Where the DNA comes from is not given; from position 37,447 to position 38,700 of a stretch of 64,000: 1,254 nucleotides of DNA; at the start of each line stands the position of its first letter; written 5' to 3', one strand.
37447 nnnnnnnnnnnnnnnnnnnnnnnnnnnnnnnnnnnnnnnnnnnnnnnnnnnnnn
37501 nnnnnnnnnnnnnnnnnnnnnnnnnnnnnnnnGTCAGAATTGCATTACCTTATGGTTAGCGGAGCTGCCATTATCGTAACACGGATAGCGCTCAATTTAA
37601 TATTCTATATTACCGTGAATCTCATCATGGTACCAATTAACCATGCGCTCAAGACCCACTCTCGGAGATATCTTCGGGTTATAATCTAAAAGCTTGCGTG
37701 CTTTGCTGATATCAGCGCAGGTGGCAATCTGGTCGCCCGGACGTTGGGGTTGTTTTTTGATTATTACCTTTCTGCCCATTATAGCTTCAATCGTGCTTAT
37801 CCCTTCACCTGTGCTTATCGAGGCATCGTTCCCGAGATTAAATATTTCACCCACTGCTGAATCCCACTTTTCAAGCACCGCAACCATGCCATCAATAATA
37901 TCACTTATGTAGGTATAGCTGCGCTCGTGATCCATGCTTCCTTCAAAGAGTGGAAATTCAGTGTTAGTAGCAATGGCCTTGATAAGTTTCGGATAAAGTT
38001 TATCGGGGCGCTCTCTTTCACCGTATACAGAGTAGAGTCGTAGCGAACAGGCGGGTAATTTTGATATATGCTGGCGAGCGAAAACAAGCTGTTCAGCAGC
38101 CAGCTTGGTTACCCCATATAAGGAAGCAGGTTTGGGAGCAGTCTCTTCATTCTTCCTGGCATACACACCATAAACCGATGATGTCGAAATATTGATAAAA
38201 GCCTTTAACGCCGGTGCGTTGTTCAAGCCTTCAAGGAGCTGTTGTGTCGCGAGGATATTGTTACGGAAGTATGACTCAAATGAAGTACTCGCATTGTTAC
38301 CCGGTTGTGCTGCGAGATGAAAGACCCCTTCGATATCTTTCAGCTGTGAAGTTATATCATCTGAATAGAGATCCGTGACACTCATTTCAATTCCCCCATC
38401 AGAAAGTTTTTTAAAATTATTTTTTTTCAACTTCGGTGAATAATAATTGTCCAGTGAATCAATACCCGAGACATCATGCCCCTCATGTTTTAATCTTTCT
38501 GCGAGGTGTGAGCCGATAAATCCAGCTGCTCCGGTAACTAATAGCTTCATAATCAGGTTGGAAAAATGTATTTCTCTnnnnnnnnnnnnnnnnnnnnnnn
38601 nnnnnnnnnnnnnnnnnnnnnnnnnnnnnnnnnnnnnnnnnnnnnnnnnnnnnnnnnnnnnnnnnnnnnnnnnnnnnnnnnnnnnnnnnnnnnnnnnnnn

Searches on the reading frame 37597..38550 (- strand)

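Call 25: search_protein_families(library=pfam, max_evalue=0.001, proteins=[window:37597-38550:-])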
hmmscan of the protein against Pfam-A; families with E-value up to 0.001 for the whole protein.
window:37597-38550:- (317 aa): 7 families
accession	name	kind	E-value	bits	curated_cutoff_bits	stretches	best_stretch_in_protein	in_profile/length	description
PF01370.27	Epimerase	-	1.1e-46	159.6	20.9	1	4-240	2-240/240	NAD dependent epimerase/dehydratase family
PF16363.11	GDP_Man_Dehyd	-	8.7e-44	150.8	27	1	4-303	1-332/332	GDP-mannose 4,6 dehydratase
PF01073.25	3Beta_HSD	-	9.7e-16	58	22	1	4-215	1-218/280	3-beta hydroxysteroid dehydrogenase/isomerase family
PF04321.23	RmlD_sub_bind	-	3.5e-12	46.4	27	1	1-247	1-220/287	RmlD substrate binding domain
PF07993.18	NAD_binding_4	-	3.7e-11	43.1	20.1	1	57-180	73-212/258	Male sterility protein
PF02719.21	Polysacc_synt_2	-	3.2e-08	33.5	20.2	1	3-163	1-156/293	Polysaccharide biosynthesis protein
PF13460.12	NAD_binding_10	-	0.0002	21.7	27.2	1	7-158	1-133/184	NAD(P)H-binding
